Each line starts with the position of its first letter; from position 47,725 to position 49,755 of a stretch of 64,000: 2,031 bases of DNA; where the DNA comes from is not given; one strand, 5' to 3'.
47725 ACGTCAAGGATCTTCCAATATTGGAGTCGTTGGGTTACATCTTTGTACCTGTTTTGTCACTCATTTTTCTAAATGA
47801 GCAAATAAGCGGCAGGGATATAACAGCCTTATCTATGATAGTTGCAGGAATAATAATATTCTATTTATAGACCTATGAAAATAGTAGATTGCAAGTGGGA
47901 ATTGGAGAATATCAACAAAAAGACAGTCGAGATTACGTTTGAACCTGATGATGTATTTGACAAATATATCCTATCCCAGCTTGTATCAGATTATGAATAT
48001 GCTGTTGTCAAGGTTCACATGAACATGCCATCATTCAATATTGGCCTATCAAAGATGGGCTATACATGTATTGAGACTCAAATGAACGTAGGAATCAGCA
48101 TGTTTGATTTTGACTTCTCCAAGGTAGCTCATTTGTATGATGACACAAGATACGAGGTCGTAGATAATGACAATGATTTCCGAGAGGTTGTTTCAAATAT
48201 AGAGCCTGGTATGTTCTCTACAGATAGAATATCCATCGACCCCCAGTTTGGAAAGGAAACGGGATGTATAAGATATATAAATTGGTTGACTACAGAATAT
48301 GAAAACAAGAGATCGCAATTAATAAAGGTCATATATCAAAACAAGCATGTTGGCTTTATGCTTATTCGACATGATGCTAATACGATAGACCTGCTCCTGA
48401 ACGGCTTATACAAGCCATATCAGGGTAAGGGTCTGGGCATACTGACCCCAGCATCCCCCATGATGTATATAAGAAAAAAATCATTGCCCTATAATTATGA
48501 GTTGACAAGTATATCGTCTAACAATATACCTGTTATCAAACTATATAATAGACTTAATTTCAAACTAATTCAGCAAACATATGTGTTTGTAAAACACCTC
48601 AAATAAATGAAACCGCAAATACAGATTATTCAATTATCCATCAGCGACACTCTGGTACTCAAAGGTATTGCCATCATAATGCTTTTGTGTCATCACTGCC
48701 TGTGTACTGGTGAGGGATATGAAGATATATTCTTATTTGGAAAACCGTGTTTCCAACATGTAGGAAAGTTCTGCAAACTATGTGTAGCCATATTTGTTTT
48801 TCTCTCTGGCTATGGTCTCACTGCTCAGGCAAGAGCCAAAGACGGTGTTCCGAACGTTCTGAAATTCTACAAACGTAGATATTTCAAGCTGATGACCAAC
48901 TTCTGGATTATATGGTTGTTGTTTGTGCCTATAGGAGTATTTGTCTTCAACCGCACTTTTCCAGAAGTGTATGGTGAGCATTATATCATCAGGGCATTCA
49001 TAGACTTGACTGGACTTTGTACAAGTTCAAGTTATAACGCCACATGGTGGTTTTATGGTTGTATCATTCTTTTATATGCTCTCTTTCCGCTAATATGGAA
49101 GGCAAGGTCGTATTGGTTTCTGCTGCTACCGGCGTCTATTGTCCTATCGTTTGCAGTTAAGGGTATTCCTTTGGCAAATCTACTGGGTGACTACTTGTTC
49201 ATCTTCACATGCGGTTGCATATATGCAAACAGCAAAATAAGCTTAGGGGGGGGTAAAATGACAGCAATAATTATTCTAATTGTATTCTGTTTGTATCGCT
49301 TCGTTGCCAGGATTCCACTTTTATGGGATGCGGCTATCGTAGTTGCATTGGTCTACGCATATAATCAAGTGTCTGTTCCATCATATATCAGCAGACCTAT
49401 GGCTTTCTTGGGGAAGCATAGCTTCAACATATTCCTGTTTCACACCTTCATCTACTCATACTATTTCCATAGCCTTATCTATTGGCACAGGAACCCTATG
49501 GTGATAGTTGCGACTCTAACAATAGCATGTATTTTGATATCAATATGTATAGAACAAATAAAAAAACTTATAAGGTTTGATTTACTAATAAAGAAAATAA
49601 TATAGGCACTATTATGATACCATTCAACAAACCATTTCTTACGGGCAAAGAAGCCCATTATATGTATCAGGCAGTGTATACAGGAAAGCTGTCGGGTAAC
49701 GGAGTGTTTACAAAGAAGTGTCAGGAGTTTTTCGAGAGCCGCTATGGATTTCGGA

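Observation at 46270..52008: Arn/Gtr-style undecaprenyl-phosphate surface-modification operon apparently rewired to a dTDP-4-amino-4,6-dideoxyhexose donor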

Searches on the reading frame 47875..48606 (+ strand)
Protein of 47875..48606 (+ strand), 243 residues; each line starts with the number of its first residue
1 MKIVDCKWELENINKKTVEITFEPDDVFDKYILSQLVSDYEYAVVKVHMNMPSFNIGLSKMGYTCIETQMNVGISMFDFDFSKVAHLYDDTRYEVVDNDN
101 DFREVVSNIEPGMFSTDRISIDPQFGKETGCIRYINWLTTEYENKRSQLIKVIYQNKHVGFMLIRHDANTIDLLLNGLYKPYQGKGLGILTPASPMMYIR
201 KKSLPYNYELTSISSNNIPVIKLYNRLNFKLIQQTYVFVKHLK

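Call 3: search_protein_families(library=pfam, proteins=[window:47875-48606:+], max_evalue=0.1)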
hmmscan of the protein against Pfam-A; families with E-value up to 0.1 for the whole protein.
window:47875-48606:+ (243 aa): 1 family
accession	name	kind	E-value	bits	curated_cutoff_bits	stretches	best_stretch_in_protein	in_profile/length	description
PF08445.16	FR47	-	0.086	13.3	22.1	0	210-236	58-84/86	FR47-like protein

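Call 4: search_protein_families(library=ncbifam, proteins=[window:47875-48606:+], max_evalue=0.1)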
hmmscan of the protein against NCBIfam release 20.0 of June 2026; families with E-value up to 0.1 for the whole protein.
window:47875-48606:+ (243 aa): 2 families
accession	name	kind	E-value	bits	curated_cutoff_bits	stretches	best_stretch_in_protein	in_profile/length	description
TIGR01575.1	rimI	equivalog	0.03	14.5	86.4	1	139-233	24-116/132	ribosomal protein S18-alanine N-acetyltransferase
TIGR02720.1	pyruv_oxi_spxB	equivalog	0.034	12.5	637.85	1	44-122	445-528/575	pyruvate oxidase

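Call 10: search_solved_structures(query=window:47875-48606:+, max_evalue=10, show_alignments=2)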
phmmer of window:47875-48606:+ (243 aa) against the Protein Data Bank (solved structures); distinct sequences matched with E-value up to 10: 0.

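Call 16: find_homologous_proteins(query=window:47875-48606:+)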
Query window:47875-48606:+ (243 aa): 173 proteins with E <= 0.001 among 336 candidates; the best 120 are listed.
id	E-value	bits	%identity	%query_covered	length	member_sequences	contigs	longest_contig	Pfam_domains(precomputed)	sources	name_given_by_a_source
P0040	1.2e-160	551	100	100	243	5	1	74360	-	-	-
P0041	1.5e-126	439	80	100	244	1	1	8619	-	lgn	-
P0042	1.2e-124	433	78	100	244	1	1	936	-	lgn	-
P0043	4.9e-123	428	78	100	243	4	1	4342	-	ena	-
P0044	3.9e-122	425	79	100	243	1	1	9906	-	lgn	-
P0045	1.4e-121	423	77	100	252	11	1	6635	-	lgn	-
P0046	4.2e-121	421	77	100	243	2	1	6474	-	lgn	-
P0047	1.5e-119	416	76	100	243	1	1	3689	-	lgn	-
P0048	2.0e-117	409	71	100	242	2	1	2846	-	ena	-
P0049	2.8e-117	409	73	100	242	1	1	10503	-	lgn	-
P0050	4.3e-117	408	73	100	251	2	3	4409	-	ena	-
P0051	4.7e-117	408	71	100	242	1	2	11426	-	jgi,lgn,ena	-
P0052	9.0e-117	407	73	100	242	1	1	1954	-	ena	-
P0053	1.1e-116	407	71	100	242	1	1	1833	-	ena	-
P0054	2.6e-116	406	71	100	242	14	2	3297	-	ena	-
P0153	5.0e-67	244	46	100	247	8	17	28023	-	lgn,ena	-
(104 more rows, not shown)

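Call 20: search_solved_structures(query=A2, max_evalue=10, show_alignments=3)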
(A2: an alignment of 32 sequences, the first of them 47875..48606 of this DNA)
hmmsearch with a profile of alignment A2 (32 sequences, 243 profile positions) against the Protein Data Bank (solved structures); distinct sequences matched with E-value up to 10: 1.
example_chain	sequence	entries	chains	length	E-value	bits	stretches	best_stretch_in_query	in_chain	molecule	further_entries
2aj6_A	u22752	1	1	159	0.017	18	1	137-233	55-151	hypothetical protein MW0638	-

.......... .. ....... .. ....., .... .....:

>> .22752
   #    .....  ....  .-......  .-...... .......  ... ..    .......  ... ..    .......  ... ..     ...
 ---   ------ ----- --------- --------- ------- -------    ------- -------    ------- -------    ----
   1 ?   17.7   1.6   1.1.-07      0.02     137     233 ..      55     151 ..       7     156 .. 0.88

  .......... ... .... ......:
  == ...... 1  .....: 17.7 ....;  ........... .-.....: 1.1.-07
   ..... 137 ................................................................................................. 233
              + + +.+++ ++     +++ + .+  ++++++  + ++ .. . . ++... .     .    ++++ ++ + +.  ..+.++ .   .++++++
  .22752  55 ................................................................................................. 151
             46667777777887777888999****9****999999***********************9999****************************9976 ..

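Call 26: predict_structure(alignment_id=A2)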
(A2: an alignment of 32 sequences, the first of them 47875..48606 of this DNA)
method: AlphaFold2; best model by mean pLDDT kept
length: 243 residues; sequences in the alignment: 32
mean_pLDDT: 94.6   pTM: 0.87
mean pLDDT of the five models: 94.6, 94.5, 94.3, 94.1, 94.0
residues with pLDDT >= 90: 224; 70-90: 18; 50-70: 1; < 50: 0
segments of 3 or more residues with pLDDT < 50: none
pLDDT, mean of each block of 10 residues (from residue 1): 94 96 94 96 96 95 95 97 97 97 96 84 92 94 95 98 95 95 94 97 97 86 95 95 93
secondary structure, 60 per line:
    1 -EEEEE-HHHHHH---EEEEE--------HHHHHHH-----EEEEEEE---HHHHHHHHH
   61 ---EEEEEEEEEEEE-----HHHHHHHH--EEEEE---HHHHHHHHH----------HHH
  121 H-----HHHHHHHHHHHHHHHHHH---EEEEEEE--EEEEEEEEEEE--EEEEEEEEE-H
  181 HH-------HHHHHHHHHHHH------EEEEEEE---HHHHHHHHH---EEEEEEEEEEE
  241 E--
elements in order: E2-6 H8-13 E17-21 H30-36 E42-48 H52-60 E64-75 H81-88 E91-95 H99-107 H118-121 H127-144 E148-154 E157-167 E170-178 H190-201 E208-214 H218-226 E230-241

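Call 29: fold_search(model_id=the predicted structure, library=pdb)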
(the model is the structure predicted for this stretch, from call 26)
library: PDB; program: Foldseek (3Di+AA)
matches with E <= 10: 1161; with E <= 0.001: 289
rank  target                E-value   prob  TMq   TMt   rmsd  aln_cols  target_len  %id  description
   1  2fs5_A                1.4e-12  1.00  0.71  0.76   4.3       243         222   13  Crystal structure of TDP-fucosamine acetyltransferase (WecD)- apo form (released 2006-08-01)
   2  3frm_C                2.0e-11  1.00  0.63  0.61   4.8       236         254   13  The crystal structure of a functionally unknown conserved protein from Staphylococcus epidermidis ATCC 12228. (released 2009-01-27)
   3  7wx5                  6.3e-11  1.00  0.58  0.50   5.3       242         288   12  a Legionella acetyltransferase effector VipF (released 2023-02-22)
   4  3frm_A                1.0e-10  1.00  0.60  0.58   4.9       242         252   13  The crystal structure of a functionally unknown conserved protein from Staphylococcus epidermidis ATCC 12228. (released 2009-01-27)
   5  7wx7                  1.1e-10  1.00  0.63  0.55   4.3       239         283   12  complex of a legionella acetyltransferase VipF and COA/ACO (released 2023-02-22)
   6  6wqb                  1.5e-10  1.00  0.58  0.50   4.9       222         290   14  Crystal structure of VipF from Legionella hackeliae in complex with acetyl-CoA (released 2021-11-10)
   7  7wx6                  2.0e-10  1.00  0.55  0.51   4.8       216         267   11  A Legionella acetyltransferase VipF (released 2022-09-14)
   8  3frm_D                2.7e-10  1.00  0.64  0.62   4.2       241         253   10  The crystal structure of a functionally unknown conserved protein from Staphylococcus epidermidis ATCC 12228. (released 2009-01-27)
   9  6wqc                  2.7e-10  1.00  0.62  0.53   5.1       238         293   14  Crystal structure of VipF from Legionella hackeliae in complex with CoA (released 2021-11-10)
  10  1ozp                  2.7e-10  1.00  0.56  0.49   5.1       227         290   13  Crystal Structure of Rv0819 from Mycobacterium tuberculosis MshD-Mycothiol Synthase Acetyl-Coenzyme A Complex. (released 2003-09-09)
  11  3tt2                  5.1e-10  1.00  0.61  0.49   5.6       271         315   11  Crystal Structure of GCN5-related N-Acetyltransferase from Sphaerobacter thermophilus (released 2011-10-05)
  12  2wpw_C                2.8e-09  1.00  0.56  0.44   6.7       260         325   11  Tandem GNAT protein from the clavulanic acid biosynthesis pathway (without AcCoA) (released 2009-12-29)
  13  2c27                  3.0e-09  1.00  0.56  0.46   4.8       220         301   13  The Structure of Mycothiol Synthase in Complex with des- AcetylMycothiol and CoenzymeA. (released 2005-12-01)
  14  7q3a_A                3.2e-09  1.00  0.55  0.41   6.9       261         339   10  Crystal structure of MAB_4324 a tandem repeat GNAT from Mycobacterium abscessus (released 2022-05-04)
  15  4ius                  3.9e-09  1.00  0.56  0.54   6.7       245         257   12  GCN5-related N-acetyltransferase from Kribbella flavida. (released 2013-01-30)
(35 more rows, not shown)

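Call 39: find_encoding_contigs(protein=P0153, flank=10000, max_places=3)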
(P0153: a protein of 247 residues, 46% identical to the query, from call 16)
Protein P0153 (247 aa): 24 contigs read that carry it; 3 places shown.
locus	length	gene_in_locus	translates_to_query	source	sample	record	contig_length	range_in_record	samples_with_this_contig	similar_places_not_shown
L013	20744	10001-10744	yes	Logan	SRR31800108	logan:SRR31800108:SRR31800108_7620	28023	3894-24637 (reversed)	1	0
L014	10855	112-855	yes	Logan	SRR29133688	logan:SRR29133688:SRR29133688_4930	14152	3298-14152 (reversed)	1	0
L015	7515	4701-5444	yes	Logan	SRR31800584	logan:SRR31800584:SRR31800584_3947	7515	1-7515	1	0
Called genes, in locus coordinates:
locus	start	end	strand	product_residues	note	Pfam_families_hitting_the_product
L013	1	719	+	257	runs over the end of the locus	PF00483:NTP_transferase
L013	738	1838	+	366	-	PF01370:Epimerase, PF02719:Polysacc_synt_2, PF04321:RmlD_sub_bind (weak), PF01073:3Beta_HSD (weak), PF16363:GDP_Man_Dehyd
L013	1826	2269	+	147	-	-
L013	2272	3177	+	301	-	PF01370:Epimerase, PF07993:NAD_binding_4 (faint), PF16363:GDP_Man_Dehyd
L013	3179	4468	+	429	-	PF01593:Amino_oxidase, PF13450:NAD_binding_8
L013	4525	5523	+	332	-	PF01757:Acyl_transf_3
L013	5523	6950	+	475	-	PF01943:Polysacc_synt (weak)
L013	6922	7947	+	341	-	PF00535:Glycos_transf_2, PF13641:Glyco_tranf_2_3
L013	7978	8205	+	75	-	-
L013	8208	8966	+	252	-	PF00106:adh_short, PF01370:Epimerase (weak), PF08659:KR, PF13561:adh_short_C2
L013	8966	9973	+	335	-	PF00195:Chal_sti_synt_N, PF08545:ACP_syn_III, PF08541:ACP_syn_III_C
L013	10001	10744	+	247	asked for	-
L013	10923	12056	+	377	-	PF01041:DegT_DnrJ_EryC1, PF00155:Aminotran_1_2, PF00266:Aminotran_5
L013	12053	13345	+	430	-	PF00534:Glycos_transf_1, PF13692:Glyco_trans_1_4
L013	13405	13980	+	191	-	PF25084:LbH_EIF2B (faint), PF00132:Hexapep, PF14602:Hexapep_2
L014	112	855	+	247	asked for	-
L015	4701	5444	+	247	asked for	-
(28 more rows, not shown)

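Call 73: list_cluster_members(proteins=[window:47875-48606:+, window:49614-50759:+, window:46270-47193:+, P0008, P0014, P0033])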
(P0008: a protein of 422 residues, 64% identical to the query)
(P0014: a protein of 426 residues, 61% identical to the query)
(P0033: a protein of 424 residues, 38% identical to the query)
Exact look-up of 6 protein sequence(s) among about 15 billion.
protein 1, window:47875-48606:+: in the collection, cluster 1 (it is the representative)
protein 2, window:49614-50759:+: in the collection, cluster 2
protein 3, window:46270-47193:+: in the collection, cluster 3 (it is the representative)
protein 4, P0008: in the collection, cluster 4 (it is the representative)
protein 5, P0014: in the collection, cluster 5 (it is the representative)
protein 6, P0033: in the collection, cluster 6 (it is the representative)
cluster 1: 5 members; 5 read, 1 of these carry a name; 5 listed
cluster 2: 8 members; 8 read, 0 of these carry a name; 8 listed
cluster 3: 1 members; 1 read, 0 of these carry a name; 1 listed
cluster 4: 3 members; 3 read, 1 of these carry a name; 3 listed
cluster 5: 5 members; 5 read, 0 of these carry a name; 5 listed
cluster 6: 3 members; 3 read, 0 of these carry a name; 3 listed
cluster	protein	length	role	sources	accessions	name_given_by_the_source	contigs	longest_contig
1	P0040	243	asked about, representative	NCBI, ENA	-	-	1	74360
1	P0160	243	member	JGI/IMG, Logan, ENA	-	hypothetical protein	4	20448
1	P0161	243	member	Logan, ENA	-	-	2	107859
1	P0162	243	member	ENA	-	-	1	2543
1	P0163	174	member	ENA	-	-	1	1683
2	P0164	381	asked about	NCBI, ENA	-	-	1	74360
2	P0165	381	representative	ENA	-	-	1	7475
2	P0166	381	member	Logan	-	-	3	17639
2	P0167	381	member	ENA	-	-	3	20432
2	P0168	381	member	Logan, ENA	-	-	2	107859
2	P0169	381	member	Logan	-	-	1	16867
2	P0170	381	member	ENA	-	-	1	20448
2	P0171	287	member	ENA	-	-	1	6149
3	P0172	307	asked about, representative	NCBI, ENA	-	-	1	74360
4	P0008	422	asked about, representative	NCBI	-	-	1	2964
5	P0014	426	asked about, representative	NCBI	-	-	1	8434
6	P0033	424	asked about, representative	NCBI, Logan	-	-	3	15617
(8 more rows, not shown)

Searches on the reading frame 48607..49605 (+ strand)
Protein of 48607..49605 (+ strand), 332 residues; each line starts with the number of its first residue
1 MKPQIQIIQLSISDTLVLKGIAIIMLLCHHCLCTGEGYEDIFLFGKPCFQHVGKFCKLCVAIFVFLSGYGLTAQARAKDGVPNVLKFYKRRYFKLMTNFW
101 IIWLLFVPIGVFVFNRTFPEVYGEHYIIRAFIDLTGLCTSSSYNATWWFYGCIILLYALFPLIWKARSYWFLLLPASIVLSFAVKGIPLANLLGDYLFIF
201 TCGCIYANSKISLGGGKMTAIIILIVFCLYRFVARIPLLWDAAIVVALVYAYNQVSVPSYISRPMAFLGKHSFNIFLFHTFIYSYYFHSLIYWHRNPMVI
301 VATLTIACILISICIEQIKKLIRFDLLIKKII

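Call 3: search_protein_families(library=pfam, proteins=[window:48607-49605:+], max_evalue=0.1)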
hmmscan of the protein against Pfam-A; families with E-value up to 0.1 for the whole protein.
window:48607-49605:+ (332 aa): 1 family
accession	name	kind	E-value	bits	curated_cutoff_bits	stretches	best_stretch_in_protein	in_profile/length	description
PF01757.29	Acyl_transf_3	-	5.2e-18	65.6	31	1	17-315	6-324/326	Acyltransferase domain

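Call 4: search_protein_families(library=ncbifam, proteins=[window:48607-49605:+], max_evalue=0.1)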
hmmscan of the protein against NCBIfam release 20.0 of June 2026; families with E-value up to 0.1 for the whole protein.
window:48607-49605:+ (332 aa): 0 families

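Call 84: search_solved_structures(query=window:48607-49605:+, max_evalue=1)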
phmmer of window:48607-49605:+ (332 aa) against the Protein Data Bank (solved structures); distinct sequences matched with E-value up to 1: 0.
